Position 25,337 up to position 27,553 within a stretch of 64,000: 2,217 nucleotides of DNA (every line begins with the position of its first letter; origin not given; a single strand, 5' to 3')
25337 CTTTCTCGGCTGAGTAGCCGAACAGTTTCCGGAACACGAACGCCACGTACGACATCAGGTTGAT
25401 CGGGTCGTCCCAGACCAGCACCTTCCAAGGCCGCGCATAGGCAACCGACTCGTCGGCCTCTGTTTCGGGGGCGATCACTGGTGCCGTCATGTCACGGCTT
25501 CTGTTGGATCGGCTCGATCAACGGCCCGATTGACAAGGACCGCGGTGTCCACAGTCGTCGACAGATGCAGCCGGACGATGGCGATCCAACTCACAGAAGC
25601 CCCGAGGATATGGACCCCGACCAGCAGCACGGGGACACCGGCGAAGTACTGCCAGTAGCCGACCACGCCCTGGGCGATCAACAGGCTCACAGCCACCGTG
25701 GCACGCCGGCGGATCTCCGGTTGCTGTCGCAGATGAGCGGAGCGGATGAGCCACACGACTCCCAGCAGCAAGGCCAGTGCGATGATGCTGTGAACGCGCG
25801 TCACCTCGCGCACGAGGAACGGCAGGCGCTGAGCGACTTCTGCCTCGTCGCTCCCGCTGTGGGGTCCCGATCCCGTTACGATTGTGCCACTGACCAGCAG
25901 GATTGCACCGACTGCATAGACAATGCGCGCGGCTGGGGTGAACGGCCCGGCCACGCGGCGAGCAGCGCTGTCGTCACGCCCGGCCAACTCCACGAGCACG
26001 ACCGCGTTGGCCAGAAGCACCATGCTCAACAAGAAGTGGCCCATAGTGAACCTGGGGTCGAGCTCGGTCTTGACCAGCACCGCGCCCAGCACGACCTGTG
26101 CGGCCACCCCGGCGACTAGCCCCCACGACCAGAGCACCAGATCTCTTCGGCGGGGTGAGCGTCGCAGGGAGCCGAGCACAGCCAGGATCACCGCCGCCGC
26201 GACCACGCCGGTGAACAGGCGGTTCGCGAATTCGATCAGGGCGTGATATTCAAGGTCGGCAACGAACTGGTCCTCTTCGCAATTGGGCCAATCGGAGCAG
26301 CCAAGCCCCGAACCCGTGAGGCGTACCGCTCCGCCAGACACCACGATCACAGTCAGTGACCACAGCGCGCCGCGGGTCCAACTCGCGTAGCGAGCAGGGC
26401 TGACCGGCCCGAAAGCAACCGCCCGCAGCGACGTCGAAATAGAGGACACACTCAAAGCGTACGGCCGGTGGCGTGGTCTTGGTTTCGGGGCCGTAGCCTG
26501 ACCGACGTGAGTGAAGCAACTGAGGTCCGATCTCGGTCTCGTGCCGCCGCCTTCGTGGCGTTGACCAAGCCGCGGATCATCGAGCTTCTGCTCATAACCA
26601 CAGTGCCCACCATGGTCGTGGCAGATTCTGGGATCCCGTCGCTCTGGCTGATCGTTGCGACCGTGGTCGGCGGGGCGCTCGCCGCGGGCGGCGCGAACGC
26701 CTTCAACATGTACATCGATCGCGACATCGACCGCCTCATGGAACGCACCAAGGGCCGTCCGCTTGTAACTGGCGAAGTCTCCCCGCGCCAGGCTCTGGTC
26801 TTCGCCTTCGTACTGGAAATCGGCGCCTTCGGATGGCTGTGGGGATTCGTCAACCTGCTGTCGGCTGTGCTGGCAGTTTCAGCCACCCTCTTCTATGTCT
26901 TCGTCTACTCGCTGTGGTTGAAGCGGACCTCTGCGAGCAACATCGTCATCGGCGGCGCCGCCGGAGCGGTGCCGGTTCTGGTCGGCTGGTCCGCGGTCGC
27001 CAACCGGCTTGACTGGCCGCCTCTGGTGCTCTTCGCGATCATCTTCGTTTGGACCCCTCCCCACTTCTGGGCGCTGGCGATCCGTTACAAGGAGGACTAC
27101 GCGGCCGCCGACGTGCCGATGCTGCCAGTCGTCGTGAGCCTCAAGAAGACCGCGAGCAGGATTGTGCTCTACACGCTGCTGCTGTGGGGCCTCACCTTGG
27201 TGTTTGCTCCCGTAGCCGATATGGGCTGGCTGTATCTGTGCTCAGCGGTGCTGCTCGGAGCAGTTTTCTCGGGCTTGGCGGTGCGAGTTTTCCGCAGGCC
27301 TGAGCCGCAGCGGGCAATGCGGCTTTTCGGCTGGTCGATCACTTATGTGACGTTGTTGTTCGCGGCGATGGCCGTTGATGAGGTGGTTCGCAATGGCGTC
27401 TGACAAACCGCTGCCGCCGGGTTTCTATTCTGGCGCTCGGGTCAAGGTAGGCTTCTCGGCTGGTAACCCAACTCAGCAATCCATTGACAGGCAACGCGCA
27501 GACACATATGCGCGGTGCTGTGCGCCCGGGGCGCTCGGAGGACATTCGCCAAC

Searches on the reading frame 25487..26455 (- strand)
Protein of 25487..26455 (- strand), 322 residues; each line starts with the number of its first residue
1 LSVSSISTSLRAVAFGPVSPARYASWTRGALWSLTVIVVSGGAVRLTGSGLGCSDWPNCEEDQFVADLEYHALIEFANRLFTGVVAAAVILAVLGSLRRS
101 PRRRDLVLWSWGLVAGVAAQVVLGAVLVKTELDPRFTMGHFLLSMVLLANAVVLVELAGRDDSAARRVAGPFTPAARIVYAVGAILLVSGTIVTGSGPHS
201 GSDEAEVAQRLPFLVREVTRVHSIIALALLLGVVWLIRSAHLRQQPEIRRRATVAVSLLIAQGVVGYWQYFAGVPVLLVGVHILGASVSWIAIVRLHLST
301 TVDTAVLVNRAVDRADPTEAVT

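Call 8: search_protein_families(library=pfam, proteins=[window:25487-26455:-], max_evalue=0.1)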
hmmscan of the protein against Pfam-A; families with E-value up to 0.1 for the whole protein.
window:25487-26455:- (322 aa): 1 family
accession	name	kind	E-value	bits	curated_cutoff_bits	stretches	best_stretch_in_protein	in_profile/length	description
PF02628.20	COX15-CtaA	-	1.6e-24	87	29.9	1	26-293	3-321/322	Cytochrome oxidase assembly protein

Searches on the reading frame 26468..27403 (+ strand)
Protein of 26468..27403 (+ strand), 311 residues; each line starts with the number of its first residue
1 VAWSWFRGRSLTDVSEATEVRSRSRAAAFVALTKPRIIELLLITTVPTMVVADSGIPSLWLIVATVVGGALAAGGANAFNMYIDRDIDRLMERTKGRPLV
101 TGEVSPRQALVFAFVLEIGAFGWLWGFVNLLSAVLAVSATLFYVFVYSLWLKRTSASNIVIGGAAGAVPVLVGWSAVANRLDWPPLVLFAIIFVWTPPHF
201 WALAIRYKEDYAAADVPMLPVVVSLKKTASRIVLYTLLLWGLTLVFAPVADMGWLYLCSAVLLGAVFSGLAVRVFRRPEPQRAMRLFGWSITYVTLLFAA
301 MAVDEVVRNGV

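Call 8: search_protein_families(library=pfam, proteins=[window:26468-27403:+], max_evalue=0.1)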
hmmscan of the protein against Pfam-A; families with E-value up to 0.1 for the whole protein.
window:26468-27403:+ (311 aa): 1 family
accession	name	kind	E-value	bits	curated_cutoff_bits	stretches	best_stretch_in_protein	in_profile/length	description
PF01040.23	UbiA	-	4.2e-67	226.5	34.2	1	41-287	1-244/250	UbiA prenyltransferase family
